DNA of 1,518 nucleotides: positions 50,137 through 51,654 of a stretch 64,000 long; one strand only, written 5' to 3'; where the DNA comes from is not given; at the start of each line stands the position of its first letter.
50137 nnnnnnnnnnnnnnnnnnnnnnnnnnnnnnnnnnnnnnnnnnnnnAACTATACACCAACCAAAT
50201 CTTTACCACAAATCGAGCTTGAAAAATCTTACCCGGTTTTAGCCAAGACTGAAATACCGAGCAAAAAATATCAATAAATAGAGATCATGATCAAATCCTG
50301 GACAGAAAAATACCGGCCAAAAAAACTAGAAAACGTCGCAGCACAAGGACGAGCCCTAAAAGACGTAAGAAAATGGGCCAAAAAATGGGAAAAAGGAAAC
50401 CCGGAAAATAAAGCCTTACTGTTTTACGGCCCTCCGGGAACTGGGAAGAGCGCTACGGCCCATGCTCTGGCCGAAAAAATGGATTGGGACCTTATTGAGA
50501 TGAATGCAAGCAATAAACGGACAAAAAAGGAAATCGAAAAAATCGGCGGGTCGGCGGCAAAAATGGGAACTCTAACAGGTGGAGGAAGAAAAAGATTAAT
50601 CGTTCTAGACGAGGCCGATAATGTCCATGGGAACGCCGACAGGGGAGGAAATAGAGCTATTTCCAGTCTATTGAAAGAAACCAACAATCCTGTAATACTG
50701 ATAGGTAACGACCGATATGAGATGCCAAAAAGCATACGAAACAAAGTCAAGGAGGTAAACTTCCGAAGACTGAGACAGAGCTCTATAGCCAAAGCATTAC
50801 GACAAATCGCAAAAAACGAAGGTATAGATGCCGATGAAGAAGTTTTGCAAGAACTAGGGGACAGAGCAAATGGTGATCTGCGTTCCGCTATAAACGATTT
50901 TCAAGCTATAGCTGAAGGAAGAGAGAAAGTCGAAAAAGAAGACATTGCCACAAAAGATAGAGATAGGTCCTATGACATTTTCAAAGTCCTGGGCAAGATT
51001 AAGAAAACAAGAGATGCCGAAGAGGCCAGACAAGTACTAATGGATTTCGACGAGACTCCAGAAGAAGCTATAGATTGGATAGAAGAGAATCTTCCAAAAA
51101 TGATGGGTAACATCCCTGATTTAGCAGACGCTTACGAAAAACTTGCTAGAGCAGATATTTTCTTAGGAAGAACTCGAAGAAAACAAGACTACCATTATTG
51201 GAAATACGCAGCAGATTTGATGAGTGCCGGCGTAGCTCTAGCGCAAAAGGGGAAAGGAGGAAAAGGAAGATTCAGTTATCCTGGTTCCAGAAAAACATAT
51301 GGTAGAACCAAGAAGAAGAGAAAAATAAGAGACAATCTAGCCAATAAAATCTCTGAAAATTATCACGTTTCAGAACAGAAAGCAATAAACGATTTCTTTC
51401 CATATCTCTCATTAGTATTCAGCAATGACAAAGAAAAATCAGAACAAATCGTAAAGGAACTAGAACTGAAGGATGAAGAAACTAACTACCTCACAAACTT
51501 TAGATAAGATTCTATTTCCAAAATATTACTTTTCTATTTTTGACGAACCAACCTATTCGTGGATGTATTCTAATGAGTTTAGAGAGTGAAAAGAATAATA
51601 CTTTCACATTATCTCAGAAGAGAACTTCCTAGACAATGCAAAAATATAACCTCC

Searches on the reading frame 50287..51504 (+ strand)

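Call 77: search_protein_families(library=pfam, proteins=[window:50287-51504:+], max_evalue=0.001)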
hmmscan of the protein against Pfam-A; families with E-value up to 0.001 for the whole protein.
window:50287-51504:+ (406 aa): 12 families
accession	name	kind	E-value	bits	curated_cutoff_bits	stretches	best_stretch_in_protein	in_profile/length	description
PF00004.35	AAA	-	3.7e-14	53.7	21.2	1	44-141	1-109/131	ATPase family associated with various cellular activities (AAA)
PF03215.21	Rad17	-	3.1e-10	40.7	23.8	1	3-76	7-81/186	Rad17 P-loop domain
PF21960.2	RCF1-5-like_lid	-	5.1e-09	36.4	27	1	170-209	2-42/43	RCF1/5-like, AAA+ ATPase lid domain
PF13401.12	AAA_22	-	6.3e-07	30.2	27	1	42-141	6-123/130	AAA domain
PF07728.20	AAA_5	-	3.6e-05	24.2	22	1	44-115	2-80/139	AAA domain (dynein-related subfamily)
PF25361.1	AAA_lid_RFC1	-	4.3e-05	23.3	34.9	1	166-210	3-47/59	RFC1-like, AAA+ ATPase lid domain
PF13173.12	AAA_14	-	0.00035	21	27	1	41-153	2-110/129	AAA domain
PF05496.18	RuvB_N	-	0.00035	20.8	27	1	10-71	2-63/159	Holliday junction DNA helicase RuvB P-loop domain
PF12775.13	AAA_7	-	0.00048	20.1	25.8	1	40-86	32-81/181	P-loop containing dynein motor region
PF13521.12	AAA_28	-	0.00055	20.6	27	0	45-68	3-26/164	AAA domain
PF22608.2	DNAX_ATPase_lid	-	0.00075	19.7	27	0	167-211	2-47/49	DNA polymerase III clamp loader subunit, ATPase lid domain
PF13191.12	AAA_16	-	0.00097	20.1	32.6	0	36-65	21-48/167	AAA ATPase domain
